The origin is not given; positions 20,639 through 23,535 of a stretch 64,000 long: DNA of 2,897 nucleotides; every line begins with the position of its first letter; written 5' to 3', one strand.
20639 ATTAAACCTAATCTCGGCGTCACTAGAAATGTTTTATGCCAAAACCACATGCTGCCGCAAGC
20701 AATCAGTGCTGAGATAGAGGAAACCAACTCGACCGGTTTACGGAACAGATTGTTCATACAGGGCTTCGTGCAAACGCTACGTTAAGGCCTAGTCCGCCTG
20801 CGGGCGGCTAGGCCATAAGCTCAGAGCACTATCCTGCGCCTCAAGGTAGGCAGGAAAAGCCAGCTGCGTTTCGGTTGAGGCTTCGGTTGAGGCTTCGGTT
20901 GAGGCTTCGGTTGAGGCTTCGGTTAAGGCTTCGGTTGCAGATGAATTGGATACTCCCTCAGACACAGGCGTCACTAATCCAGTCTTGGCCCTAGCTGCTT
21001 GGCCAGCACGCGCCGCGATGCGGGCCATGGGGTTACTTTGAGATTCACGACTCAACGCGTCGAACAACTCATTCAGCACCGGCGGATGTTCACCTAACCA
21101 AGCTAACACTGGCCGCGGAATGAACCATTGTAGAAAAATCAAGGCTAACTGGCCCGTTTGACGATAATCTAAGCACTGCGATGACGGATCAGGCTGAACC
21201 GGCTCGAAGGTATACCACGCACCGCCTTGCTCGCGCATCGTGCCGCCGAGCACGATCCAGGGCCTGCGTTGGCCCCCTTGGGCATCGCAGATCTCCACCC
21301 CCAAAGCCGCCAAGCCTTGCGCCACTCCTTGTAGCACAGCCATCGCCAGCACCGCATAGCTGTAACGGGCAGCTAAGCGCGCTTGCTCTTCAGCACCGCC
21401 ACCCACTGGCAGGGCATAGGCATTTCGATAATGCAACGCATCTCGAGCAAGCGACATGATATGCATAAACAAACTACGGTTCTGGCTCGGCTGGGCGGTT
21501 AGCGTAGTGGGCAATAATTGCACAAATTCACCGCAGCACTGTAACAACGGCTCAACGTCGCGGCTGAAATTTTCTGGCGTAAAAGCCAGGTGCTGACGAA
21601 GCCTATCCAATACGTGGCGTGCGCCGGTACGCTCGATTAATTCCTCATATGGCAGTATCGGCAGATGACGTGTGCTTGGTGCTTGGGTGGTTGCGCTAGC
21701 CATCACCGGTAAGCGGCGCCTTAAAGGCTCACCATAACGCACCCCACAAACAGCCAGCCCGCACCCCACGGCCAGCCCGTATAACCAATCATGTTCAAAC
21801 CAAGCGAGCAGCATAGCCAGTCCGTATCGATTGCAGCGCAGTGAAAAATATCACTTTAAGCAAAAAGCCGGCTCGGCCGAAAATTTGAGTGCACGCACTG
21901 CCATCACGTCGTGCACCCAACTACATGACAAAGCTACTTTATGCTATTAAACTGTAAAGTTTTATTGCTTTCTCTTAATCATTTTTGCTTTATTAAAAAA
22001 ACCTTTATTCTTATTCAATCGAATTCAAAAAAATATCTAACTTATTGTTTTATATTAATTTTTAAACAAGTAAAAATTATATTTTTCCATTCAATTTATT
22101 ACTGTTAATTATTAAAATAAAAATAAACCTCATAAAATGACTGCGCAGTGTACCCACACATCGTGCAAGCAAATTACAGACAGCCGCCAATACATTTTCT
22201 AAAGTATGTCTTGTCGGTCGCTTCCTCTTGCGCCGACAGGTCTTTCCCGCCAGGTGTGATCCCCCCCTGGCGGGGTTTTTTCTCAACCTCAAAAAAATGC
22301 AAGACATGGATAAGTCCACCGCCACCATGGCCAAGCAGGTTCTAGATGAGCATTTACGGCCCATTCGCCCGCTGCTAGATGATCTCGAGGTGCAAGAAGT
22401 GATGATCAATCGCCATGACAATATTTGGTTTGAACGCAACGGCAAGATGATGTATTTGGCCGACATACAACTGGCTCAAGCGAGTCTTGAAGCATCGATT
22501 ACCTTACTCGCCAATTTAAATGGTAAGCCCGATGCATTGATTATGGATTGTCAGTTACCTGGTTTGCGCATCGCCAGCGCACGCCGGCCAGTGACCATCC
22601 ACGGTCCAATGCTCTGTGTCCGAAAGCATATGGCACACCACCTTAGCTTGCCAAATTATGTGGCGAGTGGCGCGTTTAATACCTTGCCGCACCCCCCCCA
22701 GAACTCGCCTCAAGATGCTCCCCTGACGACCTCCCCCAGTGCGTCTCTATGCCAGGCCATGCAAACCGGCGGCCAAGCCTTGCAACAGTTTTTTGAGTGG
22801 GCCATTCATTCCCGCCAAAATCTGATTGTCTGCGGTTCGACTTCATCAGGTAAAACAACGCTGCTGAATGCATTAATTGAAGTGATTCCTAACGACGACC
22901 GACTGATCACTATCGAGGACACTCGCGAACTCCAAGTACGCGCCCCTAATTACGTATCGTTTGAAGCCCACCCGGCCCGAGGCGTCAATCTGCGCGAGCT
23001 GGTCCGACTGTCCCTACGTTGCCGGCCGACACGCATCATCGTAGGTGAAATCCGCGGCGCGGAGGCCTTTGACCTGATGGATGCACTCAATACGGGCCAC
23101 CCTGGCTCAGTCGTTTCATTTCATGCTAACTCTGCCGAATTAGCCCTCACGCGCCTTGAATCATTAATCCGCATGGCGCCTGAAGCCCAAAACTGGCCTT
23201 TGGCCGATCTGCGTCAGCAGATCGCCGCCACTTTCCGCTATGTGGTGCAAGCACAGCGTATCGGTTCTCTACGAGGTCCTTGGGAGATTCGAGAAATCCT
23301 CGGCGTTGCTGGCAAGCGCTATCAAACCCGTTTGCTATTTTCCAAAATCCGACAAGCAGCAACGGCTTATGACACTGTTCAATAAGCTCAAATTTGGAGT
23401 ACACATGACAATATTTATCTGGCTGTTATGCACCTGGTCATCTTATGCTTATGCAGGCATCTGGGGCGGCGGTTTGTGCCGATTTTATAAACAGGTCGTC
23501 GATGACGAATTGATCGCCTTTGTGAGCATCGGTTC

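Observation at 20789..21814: MOBH relaxase fossil that lost both metal-binding motifs but keeps an open 341-codon frame and an N-terminal anchor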

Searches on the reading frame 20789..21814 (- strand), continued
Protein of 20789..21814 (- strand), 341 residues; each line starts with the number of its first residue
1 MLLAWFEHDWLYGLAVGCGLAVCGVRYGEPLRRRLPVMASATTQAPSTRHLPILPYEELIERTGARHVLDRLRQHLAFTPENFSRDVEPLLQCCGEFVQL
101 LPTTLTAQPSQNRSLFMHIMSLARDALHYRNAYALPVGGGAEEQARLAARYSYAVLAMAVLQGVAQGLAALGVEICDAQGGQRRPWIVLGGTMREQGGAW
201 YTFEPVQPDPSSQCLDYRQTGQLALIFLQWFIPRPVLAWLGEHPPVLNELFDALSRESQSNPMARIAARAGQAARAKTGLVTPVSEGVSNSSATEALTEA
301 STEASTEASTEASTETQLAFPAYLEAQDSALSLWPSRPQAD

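Call 60: search_protein_families(library=ncbifam, proteins=[P0205, P0020, P0012, P0004], max_evalue=0.001)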
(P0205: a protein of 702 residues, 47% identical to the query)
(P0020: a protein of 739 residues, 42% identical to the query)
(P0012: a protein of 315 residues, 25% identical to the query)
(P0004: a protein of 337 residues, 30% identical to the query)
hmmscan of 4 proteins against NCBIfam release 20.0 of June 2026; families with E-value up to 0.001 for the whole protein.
P0205 (702 aa): 2 families
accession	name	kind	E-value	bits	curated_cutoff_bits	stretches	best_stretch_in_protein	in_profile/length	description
NF041494.1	MobH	equivalog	3.4e-102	341.8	200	1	51-393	3-340/340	MobH family relaxase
TIGR03760.1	ICE_TraI_Pfluor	equivalog_domain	8.6e-46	156.3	161.4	1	51-271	5-218/218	integrating conjugative element relaxase, PFGI-1 class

P0020 (739 aa): 3 families
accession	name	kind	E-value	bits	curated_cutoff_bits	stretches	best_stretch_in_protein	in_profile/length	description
NF041494.1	MobH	equivalog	1.9e-98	329.6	200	1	60-413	3-340/340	MobH family relaxase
TIGR03760.1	ICE_TraI_Pfluor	equivalog_domain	1e-48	165.9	161.4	1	60-291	5-218/218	integrating conjugative element relaxase, PFGI-1 class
TIGR00277.1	HDIG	domain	0.00018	21.3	27.6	0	122-179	4-46/84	HDIG domain-containing metalloprotein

P0012 (315 aa): 2 families
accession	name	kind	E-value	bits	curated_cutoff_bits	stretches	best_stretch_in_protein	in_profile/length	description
NF041494.1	MobH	equivalog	4.6e-35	121.1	200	1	37-255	2-216/340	MobH family relaxase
TIGR03760.1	ICE_TraI_Pfluor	equivalog_domain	1.1e-30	106.9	161.4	1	37-258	4-214/218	integrating conjugative element relaxase, PFGI-1 class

P0004 (337 aa): 2 families
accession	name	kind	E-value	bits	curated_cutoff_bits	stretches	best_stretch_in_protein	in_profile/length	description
NF041494.1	MobH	equivalog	8.8e-38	130.1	200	1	59-274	2-215/340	MobH family relaxase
TIGR03760.1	ICE_TraI_Pfluor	equivalog_domain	3.3e-32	111.9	161.4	1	61-278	6-213/218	integrating conjugative element relaxase, PFGI-1 class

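Call 61: find_encoding_contigs(protein=P0179, flank=10000, max_places=2)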
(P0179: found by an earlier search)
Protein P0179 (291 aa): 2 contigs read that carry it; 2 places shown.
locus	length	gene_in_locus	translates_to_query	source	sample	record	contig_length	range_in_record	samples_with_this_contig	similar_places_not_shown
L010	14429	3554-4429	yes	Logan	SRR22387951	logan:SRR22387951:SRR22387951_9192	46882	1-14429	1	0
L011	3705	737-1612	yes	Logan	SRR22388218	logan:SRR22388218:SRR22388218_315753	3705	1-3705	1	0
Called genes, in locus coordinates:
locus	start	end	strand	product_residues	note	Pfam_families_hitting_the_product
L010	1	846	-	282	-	?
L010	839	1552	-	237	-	PF06586:TraK_N, PF23536:TraK_C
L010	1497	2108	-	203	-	PF05309:TraE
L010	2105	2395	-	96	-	PF07178:TraL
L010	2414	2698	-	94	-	PF04956:TrbC (weak)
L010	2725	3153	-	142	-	PF01464:SLT, PF18896:SLT_3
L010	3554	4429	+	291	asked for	PF07514:TraI_2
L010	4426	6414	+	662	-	PF10412:TrwB_AAD_bind (faint), PF12696:TraG-D_C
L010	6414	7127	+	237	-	PF14348:DtrJ-like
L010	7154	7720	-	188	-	PF04542:Sigma70_r2, PF08281:Sigma70_r4_2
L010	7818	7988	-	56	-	-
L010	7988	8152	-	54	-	-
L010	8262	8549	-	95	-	PF13560:HTH_31, PF01381:HTH_3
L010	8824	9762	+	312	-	PF00072:Response_reg, PF00990:GGDEF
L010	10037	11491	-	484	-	PF25169:DUF7830, PF19500:DUF6035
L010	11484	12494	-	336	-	PF00515:TPR_1 (faint), PF07719:TPR_2 (faint), PF13432:TPR_16 (faint), PF07721:TPR_4 (faint), PF13181:TPR_8 (faint), PF13176:TPR_7 (faint), PF14559:TPR_19 (weak)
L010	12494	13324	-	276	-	PF26109:WHD_BrxR, PF13280:WYL, PF26107:BrxR_CTD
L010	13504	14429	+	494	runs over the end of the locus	-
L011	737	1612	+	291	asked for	PF07514:TraI_2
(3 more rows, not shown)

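Call 62: find_encoding_contigs(protein=P0017, flank=10000, max_places=1)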
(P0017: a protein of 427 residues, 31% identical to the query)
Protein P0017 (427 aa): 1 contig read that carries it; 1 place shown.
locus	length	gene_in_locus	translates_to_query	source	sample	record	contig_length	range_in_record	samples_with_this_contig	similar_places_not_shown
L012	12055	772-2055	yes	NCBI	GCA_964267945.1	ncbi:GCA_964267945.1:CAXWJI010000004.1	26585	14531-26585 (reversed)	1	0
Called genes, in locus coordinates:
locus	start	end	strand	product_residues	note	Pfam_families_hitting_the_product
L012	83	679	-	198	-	PF01464:SLT, PF18896:SLT_3 (weak)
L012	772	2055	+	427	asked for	PF07514:TraI_2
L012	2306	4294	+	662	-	-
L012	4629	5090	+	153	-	PF14348:DtrJ-like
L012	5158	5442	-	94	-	-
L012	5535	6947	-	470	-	-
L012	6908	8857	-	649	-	PF01565:FAD_binding_4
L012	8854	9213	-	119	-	PF05656:DUF805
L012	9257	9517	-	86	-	-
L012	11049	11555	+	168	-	-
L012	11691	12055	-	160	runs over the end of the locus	-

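Call 65: search_solved_structures(query=A2, max_evalue=1, show_alignments=1)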
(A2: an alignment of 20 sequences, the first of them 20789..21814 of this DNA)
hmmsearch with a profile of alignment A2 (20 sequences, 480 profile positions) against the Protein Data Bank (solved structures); distinct sequences matched with E-value up to 1: 2.
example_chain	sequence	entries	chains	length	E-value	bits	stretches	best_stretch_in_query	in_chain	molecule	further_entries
3kq5_A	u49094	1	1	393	4e-24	88.9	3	155-257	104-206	Hypothetical cytosolic protein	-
2ipq_X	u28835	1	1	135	3.3e-05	26.5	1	353-453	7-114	Hypothetical protein STY4665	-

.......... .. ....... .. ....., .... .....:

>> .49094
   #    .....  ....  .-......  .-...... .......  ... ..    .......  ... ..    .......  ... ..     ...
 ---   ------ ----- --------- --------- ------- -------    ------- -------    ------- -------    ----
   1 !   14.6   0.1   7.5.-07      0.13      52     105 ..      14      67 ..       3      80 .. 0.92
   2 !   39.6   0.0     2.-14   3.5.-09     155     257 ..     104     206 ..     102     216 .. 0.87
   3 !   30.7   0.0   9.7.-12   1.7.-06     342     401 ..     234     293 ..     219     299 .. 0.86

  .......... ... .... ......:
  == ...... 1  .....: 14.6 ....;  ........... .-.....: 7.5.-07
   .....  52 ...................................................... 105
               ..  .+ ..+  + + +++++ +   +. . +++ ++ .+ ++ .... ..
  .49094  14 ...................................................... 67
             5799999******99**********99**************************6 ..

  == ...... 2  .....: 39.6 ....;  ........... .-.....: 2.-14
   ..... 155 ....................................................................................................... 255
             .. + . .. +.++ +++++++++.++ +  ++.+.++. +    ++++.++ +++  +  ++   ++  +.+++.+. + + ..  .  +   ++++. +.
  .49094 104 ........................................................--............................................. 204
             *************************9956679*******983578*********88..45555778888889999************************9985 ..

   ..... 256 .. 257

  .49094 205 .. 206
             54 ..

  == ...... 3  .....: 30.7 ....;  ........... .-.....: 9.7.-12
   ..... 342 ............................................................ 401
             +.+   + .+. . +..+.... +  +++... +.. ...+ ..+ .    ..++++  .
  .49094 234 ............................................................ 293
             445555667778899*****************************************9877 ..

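Call 74: find_related_loci(query=A3, collection=genome_contigs, flank=2500)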
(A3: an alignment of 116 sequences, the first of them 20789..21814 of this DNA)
Query A3 (341 aa) in genome_contigs; peptide patterns used: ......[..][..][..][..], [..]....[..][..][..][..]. (x = any residue, [..] = any of these).
600 stretches matched a pattern (row limit reached: there are more); 4 encode a relative of the query (tblastn E <= 1e-3); 4 distinct loci.
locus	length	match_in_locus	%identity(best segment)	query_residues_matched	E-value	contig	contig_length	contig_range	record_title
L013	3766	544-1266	40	30-283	2e-50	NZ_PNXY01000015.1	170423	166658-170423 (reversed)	Paraburkholderia rhynchosiae strain WSM 3937 NODE_15_length_170484_cov_21.3686_ID_4940, whole genome shotgun sequence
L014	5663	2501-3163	27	31-254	7e-15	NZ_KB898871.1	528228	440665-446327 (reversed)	Thioalkalivibrio sp. ALMg11 D578DRAFT_scaffold00001.1, whole genome shotgun sequence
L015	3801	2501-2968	26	91-254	3e-11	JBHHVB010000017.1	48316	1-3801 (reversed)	MAG: Gammaproteobacteria bacterium isolate S.4.sp3_bin.46 NODE_153_length_48316_cov_6.885208, whole genome shotgun seque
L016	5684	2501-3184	21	40-277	4e-10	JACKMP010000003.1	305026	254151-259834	MAG: Chromatiaceae bacterium isolate HK-STAS-PROT-121 HK-STAS-PROT-121_3, whole genome shotgun sequence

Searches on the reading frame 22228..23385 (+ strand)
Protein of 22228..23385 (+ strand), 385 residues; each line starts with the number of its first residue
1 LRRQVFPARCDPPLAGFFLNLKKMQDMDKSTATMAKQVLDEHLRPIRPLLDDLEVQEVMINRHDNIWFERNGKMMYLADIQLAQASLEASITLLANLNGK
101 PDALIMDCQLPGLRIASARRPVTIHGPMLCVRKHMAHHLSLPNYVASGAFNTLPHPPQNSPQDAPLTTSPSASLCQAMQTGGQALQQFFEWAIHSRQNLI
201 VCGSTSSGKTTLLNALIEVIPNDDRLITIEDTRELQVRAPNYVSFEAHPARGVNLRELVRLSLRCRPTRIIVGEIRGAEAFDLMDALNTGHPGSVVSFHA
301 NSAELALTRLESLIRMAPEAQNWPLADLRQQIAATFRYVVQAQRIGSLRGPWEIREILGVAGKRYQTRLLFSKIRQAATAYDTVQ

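Call 3: search_protein_families(library=pfam, proteins=[window:22228-23385:+], max_evalue=1)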
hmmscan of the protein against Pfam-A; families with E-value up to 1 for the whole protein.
window:22228-23385:+ (385 aa): 20 families
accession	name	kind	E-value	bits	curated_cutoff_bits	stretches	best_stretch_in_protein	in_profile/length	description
PF00437.27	T2SSE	-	3e-35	122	24.9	1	177-345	123-277/370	Type II/IV secretion system protein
PF01580.24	FtsK_SpoIIIE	-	0.00042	20.3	24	1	192-217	39-60/221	FtsK/SpoIIIE family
PF13555.12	AAA_29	-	0.00055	20.1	27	1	189-220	15-46/61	P-loop containing region of AAA domain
PF00350.29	Dynamin_N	-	0.001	19.6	27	1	200-219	2-21/168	Dynamin family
PF13401.12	AAA_22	-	0.0098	16.6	27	1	195-230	4-40/130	AAA domain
PF00270.35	DEAD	-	0.012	15.8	26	1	192-235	10-57/167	DEAD/DEAH box helicase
PF13191.12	AAA_16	-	0.013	16.5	32.6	1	184-231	11-59/167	AAA ATPase domain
PF00005.33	ABC_tran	-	0.018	16.1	25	1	191-231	6-46/137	ABC transporter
PF09818.15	ABC_ATPase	-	0.03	13.8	23.2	1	200-253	83-132/283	P-loop domain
PF01078.27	Mg_chelatase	-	0.04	13.8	20.3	1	183-232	9-58/207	Magnesium chelatase, subunit ChlI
PF00735.24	Septin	-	0.051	13.3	26.2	1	198-224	6-32/280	Septin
PF03205.20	MobB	-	0.064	13.6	26.6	1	199-224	2-27/133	Molybdopterin guanine dinucleotide synthesis protein B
PF12775.13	AAA_7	-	0.097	12.6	25.8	1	186-224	23-61/181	P-loop containing dynein motor region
PF20720.3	nSTAND3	-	0.13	12.4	27.2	1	194-235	15-57/155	Novel STAND NTPase 3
PF06414.18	Zeta_toxin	-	0.13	12.2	22.3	1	199-247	19-66/199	Zeta toxin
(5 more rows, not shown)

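Call 4: search_protein_families(library=ncbifam, proteins=[window:22228-23385:+], max_evalue=1)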
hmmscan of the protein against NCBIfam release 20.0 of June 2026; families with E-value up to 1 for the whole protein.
window:22228-23385:+ (385 aa): 37 families (the best 25 are shown)
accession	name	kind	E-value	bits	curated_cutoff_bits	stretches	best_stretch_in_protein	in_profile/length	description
TIGR02788.1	VirB11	equivalog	1.7e-62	211.2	249.95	1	50-347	2-299/308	P-type DNA transfer ATPase VirB11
TIGR02782.1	TrbB_P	equivalog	2.2e-55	188.1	304.55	2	187-362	127-298/303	P-type conjugative transfer ATPase TrbB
NF010475.0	PRK13900.1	equivalog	2.5e-49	168.2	389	1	36-346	5-313/333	type IV secretion system ATPase VirB11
NF010469.0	PRK13894.1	subfamily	8.5e-49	166.6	508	2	186-368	139-318/320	conjugal transfer ATPase TrbB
TIGR03819.1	heli_sec_ATPase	hypoth_equivalog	1.4e-46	159.2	373.15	2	183-344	165-327/340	TadA family conjugal transfer-associated ATPase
NF010407.0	PRK13833.1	subfamily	9e-41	140.3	499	2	189-370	137-313/323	conjugal transfer protein TrbB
NF010425.0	PRK13851.1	equivalog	2.9e-31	108.6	461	1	39-328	7-298/344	type IV secretion system protein VirB11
NF058587.1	archaellum_moto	equivalog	3.4e-28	98.7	550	1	185-311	264-394/527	archaellum flagellar ATPase motor FlaI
NF053672.1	bindosome_BasE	exception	2.2e-19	69.6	1000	1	191-314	264-392/512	bindosome assembly system ATPase subunit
NF041000.1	ATPase_ComGA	equivalog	1.2e-16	60.5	300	1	186-314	118-246/267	competence type IV pilus ATPase ComGA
NF007755.0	PRK10436.1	equivalog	3.7e-12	45.6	617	1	183-313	206-335/465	type II secretion system protein GspE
TIGR02538.1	type_IV_pilB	equivalog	3.9e-11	42.3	675.65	1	187-312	306-431/564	type IV-A pilus assembly ATPase PilB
TIGR01420.1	pilT_fam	subfamily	4.6e-11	42.5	319.1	1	194-341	119-264/343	PilT/PilU family type 4a pilus ATPase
TIGR02533.1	type_II_gspE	equivalog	1e-10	40.9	630.25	1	193-311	240-357/486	type II secretion system ATPase GspE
TIGR02525.1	plasmid_TraJ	equivalog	1.3e-10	40.8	368.3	1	200-319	153-275/372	plasmid transfer ATPase TraJ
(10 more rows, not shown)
